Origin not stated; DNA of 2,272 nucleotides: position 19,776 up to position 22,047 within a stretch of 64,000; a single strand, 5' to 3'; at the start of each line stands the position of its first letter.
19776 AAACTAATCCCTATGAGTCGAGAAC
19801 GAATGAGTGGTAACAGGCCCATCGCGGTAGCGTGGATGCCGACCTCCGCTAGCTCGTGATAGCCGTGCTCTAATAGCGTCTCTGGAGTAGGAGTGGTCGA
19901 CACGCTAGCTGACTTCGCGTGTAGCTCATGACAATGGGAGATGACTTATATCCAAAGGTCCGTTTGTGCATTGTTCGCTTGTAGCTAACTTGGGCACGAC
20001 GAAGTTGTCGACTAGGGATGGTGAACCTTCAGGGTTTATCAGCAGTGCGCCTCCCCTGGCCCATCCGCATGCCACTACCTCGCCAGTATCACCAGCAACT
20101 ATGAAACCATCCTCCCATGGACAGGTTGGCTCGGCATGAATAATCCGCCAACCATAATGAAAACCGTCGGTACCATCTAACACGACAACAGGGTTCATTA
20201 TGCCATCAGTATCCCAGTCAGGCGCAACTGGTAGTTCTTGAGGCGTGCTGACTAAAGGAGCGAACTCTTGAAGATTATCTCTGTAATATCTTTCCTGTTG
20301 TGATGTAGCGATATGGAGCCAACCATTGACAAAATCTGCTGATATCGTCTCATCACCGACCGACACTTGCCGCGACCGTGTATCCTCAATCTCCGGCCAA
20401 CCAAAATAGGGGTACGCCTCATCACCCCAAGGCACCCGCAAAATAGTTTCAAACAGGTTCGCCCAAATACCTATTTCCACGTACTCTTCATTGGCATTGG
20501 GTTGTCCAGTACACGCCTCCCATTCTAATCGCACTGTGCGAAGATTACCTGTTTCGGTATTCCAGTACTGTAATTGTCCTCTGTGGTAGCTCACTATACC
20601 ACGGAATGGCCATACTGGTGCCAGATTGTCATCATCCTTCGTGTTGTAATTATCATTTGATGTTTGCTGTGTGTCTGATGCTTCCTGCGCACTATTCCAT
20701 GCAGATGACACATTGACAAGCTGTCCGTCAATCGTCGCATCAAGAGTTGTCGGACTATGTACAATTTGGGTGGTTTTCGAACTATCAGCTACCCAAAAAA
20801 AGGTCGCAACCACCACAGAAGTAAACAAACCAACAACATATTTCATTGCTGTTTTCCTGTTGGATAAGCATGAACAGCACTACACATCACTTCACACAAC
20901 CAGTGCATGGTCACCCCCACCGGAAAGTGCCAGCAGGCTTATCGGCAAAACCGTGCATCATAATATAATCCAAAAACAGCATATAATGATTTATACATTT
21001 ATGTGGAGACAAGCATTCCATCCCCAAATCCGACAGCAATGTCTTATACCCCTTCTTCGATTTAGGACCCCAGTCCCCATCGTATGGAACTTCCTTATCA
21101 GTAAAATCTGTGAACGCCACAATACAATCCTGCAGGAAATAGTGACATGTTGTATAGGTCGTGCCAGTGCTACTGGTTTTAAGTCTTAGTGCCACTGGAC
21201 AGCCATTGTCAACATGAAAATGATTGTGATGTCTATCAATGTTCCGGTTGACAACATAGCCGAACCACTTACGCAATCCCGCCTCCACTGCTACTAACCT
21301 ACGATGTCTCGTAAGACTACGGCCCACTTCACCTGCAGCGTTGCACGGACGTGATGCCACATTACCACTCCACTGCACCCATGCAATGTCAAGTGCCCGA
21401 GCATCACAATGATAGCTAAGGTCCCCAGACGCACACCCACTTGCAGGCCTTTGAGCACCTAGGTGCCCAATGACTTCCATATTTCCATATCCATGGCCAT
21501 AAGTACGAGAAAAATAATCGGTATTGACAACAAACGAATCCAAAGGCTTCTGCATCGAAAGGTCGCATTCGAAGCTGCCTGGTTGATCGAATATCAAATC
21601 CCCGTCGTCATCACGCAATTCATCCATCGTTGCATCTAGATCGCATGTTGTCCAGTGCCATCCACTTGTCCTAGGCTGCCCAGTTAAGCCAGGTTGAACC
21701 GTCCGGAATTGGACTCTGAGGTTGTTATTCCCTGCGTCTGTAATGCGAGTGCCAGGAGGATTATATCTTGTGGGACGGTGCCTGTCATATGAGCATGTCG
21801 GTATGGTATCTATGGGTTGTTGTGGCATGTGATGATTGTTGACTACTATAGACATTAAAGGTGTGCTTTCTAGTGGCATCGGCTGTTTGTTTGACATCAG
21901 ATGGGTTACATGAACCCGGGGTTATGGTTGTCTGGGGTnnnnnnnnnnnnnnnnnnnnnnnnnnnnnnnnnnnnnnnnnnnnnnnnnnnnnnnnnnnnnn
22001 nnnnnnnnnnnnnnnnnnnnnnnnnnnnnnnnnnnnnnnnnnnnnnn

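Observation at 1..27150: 27-kb array of three co-clustered paralog families (A lipoprotein, B leaderless LAS peptidase, C membrane-anchored protein)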

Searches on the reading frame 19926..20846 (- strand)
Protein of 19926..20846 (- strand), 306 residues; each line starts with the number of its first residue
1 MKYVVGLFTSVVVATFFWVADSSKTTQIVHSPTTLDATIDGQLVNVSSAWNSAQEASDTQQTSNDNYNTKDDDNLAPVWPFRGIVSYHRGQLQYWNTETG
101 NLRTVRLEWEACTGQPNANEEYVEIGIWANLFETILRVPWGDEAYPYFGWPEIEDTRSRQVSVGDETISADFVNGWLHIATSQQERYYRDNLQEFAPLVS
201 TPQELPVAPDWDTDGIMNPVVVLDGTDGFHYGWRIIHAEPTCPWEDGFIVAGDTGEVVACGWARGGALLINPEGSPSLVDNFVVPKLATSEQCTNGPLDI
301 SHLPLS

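Call 4: search_protein_families(library=pfam, proteins=[window:19926-20846:-], max_evalue=1)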
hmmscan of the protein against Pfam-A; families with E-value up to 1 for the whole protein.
window:19926-20846:- (306 aa): 0 families

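Call 34: search_protein_families(library=ncbifam, proteins=[window:19926-20846:-], max_evalue=0.1)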
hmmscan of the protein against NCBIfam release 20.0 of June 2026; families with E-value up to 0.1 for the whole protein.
window:19926-20846:- (306 aa): 0 families

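Call 35: search_protein_families(library=padloc, proteins=[window:19926-20846:-], max_evalue=0.1)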
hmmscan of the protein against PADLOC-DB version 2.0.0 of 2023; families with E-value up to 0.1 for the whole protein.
window:19926-20846:- (306 aa): 0 families

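Call 43: search_protein_representatives(alignment_id=A6)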
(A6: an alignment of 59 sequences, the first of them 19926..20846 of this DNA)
Query: 59 sequences, 310 profile positions. Proteins with E-value up to 0.001 (for the whole library): 142; up to 1e-10: 128; up to 1e-30: 71. The best 142 are listed.
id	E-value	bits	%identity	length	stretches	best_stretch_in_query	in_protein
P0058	6.1e-92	324.5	-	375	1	4-306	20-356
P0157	2.1e-89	316.2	-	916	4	68-300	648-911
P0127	1.9e-82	293.4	-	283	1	53-306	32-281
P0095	2.0e-81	290.0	-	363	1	10-298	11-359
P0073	3.6e-79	282.6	-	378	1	6-305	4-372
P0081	6.7e-79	281.7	-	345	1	5-305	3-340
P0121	8.0e-79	281.5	-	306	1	3-302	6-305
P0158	1.8e-77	277.0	-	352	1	4-304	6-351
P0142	7.1e-76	271.8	-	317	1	57-305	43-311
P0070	1.8e-75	270.4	-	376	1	8-305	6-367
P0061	5.0e-74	265.7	-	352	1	6-305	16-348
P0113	1.1e-72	261.3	-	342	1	5-304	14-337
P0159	1.3e-71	257.8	-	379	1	1-300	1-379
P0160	1.6e-69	250.9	-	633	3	9-304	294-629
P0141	1.5e-68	247.7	-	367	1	3-305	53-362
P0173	6.1e-55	203.0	-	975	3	8-295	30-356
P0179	3.2e-48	180.9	-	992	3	29-296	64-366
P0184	3.6e-45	170.9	-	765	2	9-293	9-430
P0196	2.9e-36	141.7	-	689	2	53-296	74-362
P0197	1.3e-34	136.3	-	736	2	7-297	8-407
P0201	2.9e-33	131.8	-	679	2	52-295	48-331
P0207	5.6e-31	124.3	-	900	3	62-293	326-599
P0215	3.6e-29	118.4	-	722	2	8-281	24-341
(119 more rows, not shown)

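Call 44: search_protein_families(library=pfam, proteins=[P0157, P0160, P0173, P0179, P0184, P0196, P0197, P0201, P0207, P0215], max_evalue=0.01)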
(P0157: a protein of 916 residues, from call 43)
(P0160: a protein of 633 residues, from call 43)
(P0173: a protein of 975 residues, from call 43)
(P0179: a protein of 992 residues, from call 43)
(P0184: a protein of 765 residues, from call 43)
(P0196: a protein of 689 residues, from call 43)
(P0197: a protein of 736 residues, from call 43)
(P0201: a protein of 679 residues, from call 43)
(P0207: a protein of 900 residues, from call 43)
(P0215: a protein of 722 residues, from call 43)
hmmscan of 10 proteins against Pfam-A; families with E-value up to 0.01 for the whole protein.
P0157 (916 aa): 0 families

P0160 (633 aa): 0 families

P0173 (975 aa): 0 families

P0179 (992 aa): 0 families

P0184 (765 aa): 0 families

P0196 (689 aa): 0 families

P0197 (736 aa): 0 families

P0201 (679 aa): 0 families

P0207 (900 aa): 0 families

P0215 (722 aa): 0 families
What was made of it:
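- Tried and rejected: Long multi-domain A/C relatives carry no informative fused Pfam domains (call 44).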

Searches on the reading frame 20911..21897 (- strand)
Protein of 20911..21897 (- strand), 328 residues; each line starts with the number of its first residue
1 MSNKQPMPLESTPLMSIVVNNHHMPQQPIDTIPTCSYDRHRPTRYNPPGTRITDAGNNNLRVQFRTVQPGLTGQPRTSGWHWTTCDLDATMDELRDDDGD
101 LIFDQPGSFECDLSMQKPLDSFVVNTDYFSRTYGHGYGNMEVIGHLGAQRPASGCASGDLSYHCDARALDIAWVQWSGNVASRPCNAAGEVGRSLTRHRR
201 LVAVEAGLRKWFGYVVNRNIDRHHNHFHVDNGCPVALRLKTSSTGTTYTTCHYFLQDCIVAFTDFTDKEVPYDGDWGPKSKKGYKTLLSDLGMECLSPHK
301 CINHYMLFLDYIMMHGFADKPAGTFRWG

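Call 4: search_protein_families(library=pfam, proteins=[window:20911-21897:-], max_evalue=1)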
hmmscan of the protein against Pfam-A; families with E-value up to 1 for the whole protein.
window:20911-21897:- (328 aa): 1 family
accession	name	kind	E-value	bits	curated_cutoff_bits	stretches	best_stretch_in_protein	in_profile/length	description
PF06904.17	Extensin-like_C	-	0.0015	19.2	25.4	1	149-231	88-166/176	Extensin-like protein C-terminus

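Call 34: search_protein_families(library=ncbifam, proteins=[window:20911-21897:-], max_evalue=0.1)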
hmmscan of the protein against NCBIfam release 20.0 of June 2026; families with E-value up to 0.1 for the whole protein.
window:20911-21897:- (328 aa): 0 families

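Call 35: search_protein_families(library=padloc, proteins=[window:20911-21897:-], max_evalue=0.1)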
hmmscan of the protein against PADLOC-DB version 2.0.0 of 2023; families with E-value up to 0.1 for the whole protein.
window:20911-21897:- (328 aa): 0 families

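Call 37: predict_structure(alignment_id=A4)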
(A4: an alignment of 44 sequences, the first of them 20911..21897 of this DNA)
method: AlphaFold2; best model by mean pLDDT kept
length: 328 residues; sequences in the alignment: 44
mean_pLDDT: 85.3   pTM: 0.86
mean pLDDT of the five models: 85.3, 84.6, 84.1, 84.0, 83.5
residues with pLDDT >= 90: 214; 70-90: 54; 50-70: 24; < 50: 36
segments of 3 or more residues with pLDDT < 50: 1-29, 72-78
pLDDT, mean of each block of 10 residues (from residue 1): 38 40 43 70 62 96 88 48 78 89 93 95 99 98 94 79 92 97 95 97 98 92 91 91 80 97 98 95 98 96 97 99 92
secondary structure, 60 per line:
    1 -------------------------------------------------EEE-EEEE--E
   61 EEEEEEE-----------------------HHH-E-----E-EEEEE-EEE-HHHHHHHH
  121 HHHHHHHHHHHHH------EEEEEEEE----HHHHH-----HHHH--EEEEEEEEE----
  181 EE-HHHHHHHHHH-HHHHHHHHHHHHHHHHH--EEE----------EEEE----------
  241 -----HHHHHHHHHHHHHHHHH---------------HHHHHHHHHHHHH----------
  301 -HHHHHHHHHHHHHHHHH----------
elements in order: E50-52 E54-57 E60-67 E103-107 E109-111 H113-133 E140-147 H152-156 H162-165 E168-176 H184-193 H195-211 E214-216 E227-230 H246-262 H278-290 H302-318
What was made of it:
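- On LAS zinc metallopeptidase superfamily (B): The AF2 model is confident (pLDDT 85, pTM 0.86; call 37).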

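Call 41: fold_search(model_id=the predicted structure, library=pdb)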
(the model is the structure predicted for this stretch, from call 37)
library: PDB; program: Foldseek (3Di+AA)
matches with E <= 10: 150; with E <= 0.001: 0
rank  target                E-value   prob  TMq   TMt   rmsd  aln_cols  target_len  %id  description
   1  4f4p                  8.9e-02  0.18  0.22  0.25  11.7       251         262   10  SYK in COMPLEX WITH LIGAND LASW836 (released 2012-12-12)
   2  1lbu                  1.7e-01  0.77  0.17  0.25   4.0        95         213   17  HYDROLASE METALLO (ZN) DD-PEPTIDASE (released 1996-11-08)
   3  8xq1_A                3.8e-01  0.06  0.16  0.18  14.3       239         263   12  Crystal structure of spleen tyrosine kinase(SYK) in complex with SKI-G-1673 (released 2025-01-15)
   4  6zcp                  7.2e-01  0.06  0.20  0.23  11.4       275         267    9  SYK Kinase domain in complex with azabenzimidazole inhibitor 2b (released 2021-06-23)
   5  6zcs                  7.6e-01  0.07  0.20  0.23  11.6       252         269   10  SYK Kinase domain in complex with azabenzimidazole inhibitor 3 (released 2021-06-23)
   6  4j5x_B                7.6e-01  0.03  0.10  0.10  13.3       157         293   11  Crystal Structure of the SR12813-bound PXR/RXRalpha LBD Heterotetramer Complex (released 2013-08-21)
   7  5cy3                  8.1e-01  0.05  0.18  0.21  13.2       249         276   12  SYK catalytic domain complexed with a potent and orally bioavailable benzisothiazole inhibitor (released 2015-09-23)
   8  5tiu                  8.1e-01  0.04  0.16  0.18  13.9       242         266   12  Crystal structure of SYK kinase domain with inhibitor (released 2017-01-11)
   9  4xg2                  9.6e-01  0.07  0.22  0.26  11.2       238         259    9  Crystal structure of ligand-free Syk (released 2015-12-30)
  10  4yjt                  1.2e+00  0.03  0.17  0.19  13.4       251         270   10  THE KINASE DOMAIN OF HUMAN SPLEEN TYROSINE (SYK) IN COMPLEX WITH GTC000233 (released 2015-09-30)
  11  6hm7                  1.5e+00  0.04  0.20  0.23  13.3       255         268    9  CRYSTAL STRUCTURE OF SPLEEN TYROSINE KINASE (SYK) IN COMPLEX WITH A 2-(PHENOXYMETHYL)PYRIDINE INHIBITOR (released 2018-10-10)
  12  8svt_A                1.5e+00  0.02  0.10  0.12  13.2       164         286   10  Crystal structure of pregnane X receptor ligand binding domain in complex with SJPYT-331 (released 2024-05-15)
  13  9ge8_B                1.6e+00  0.18  0.12  0.17   5.2        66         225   15  Structure of E. coli YbbAP-TesA with bound ATP analogue (released 2025-05-28)
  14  4xg4                  1.6e+00  0.03  0.16  0.18  14.0       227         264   10  Crystal structure of an inhibitor-bound Syk (released 2015-12-30)
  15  4yjp                  1.7e+00  0.05  0.22  0.25  11.3       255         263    9  THE KINASE DOMAIN OF HUMAN SPLEEN TYROSINE (SYK) IN COMPLEX WITH GTC000223 (released 2015-09-30)
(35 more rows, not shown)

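Call 46: find_related_loci(query=A4, collection=genome_contigs, flank=10000)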
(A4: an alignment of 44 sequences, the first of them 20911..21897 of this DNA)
Query A4 (328 aa) in genome_contigs; peptide patterns used: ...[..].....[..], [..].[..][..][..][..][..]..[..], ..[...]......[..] (x = any residue, [..] = any of these).
599 stretches matched a pattern (row limit reached: there are more); 13 encode a relative of the query (tblastn E <= 1e-3); 13 distinct loci.
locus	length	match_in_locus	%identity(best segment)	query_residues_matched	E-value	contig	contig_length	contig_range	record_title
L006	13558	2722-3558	46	19-328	5e-78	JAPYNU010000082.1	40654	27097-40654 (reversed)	MAG: Candidatus Aldehydirespirator catecholifindens isolate m_calh10 Seq82, whole genome shotgun sequence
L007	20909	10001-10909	46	42-327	1e-75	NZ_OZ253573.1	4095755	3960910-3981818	MAG: Candidatus Poriferisodalis sp. isolate 9d14b9c2-42ee-4ee7-bd75-182aadf7d47b chromosome 1, complete sequence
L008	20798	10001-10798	48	65-328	3e-75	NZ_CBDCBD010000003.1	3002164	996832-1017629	MAG: Candidatus Poriferisodalis sp. isolate 6a24a2a4-787d-444e-805d-677bc1c4d3e8 contig_3, whole genome shotgun sequence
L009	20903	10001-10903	45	35-327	2e-73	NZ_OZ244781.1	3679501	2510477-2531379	MAG: Candidatus Poriferisodalis sp. isolate c3018eb0-1123-4d97-bc7b-de5a35ff26ec chromosome 1, complete sequence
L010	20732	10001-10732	47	105-328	2e-60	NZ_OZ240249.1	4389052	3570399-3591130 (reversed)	MAG: Candidatus Poriferisodalis sp. isolate 28e7fe26-1565-4c76-bd7c-ff92479b411d chromosome 1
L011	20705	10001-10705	48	109-328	3e-58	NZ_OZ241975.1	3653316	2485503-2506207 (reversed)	MAG: Candidatus Poriferisodalis sp. isolate 79460a1b-5495-4fe8-8039-067b752e2255 chromosome 1, complete sequence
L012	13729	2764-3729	45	88-328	3e-42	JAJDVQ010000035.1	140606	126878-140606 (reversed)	MAG: Acidimicrobiia bacterium isolate jk18x22bins.55 k141_224795, whole genome shotgun sequence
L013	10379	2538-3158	36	114-327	2e-38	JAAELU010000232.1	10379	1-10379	MAG: bacterium isolate Bpl_13 BplG_CONTIG1703020, whole genome shotgun sequence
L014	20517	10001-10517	38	143-327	5e-20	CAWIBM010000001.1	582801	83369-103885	MAG: uncultured Acidimicrobiia bacterium isolate MFD09267.bin.2.87 genome assembly, contig: contig_120362, whole genome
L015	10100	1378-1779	27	137-294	2e-8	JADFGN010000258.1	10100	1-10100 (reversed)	MAG: Candidatus Poribacteria bacterium isolate B30T1B8 B30T1B8_NODE13387, whole genome shotgun sequence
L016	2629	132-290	37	275-328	2e-6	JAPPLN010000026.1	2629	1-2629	MAG: Chloroflexota bacterium isolate RHO3_bin_23 NODE_29423_length_2629_cov_19.429681, whole genome shotgun sequence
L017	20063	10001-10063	76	308-328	4e-6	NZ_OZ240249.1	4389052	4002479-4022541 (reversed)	MAG: Candidatus Poriferisodalis sp. isolate 28e7fe26-1565-4c76-bd7c-ff92479b411d chromosome 1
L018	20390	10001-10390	27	101-233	3e-5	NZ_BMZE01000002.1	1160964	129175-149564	Devosia pacifica strain KCTC 32437 sequence2, whole genome shotgun sequence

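Call 49: search_protein_families(library=pfam, alignment_id=A4, max_evalue=0.01)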
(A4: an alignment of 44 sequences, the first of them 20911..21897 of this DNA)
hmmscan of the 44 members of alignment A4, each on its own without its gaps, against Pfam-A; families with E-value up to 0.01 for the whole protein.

A. member 1, window:20911-21897:- (328 aa): 1 family
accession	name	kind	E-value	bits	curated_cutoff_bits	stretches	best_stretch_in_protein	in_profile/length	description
PF06904.17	Extensin-like_C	-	0.0015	19.2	25.4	1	149-231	88-166/176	Extensin-like protein C-terminus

B. families by the number of members that match (of 44 scanned): 1 family
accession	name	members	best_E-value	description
PF06904.17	Extensin-like_C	4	1.3e-05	Extensin-like protein C-terminus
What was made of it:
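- It has a sub-threshold Pfam Extensin-like_C match (4/44 members, best E 1.3e-5; calls 4, 49).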

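Call 63: find_related_loci(query=A4, collection=viral_contigs, flank=5000)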
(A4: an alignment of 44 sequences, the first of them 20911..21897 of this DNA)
Query A4 (328 aa) in viral_contigs; peptide patterns used: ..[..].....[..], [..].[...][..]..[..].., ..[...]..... (x = any residue, [..] = any of these).
107 stretches matched a pattern, but none encodes a relative of the query by tblastn (E <= 1e-3).
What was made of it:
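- On Phage lysis cassette / type 10 secretion (holin-endolysin-spanins): No viral-contig relatives (call 63)
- There are no relatives on viral contigs (call 63).
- Tried and rejected: Phage or lysis-cassette origin is rejected: no viral relatives, no holin (call 63).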
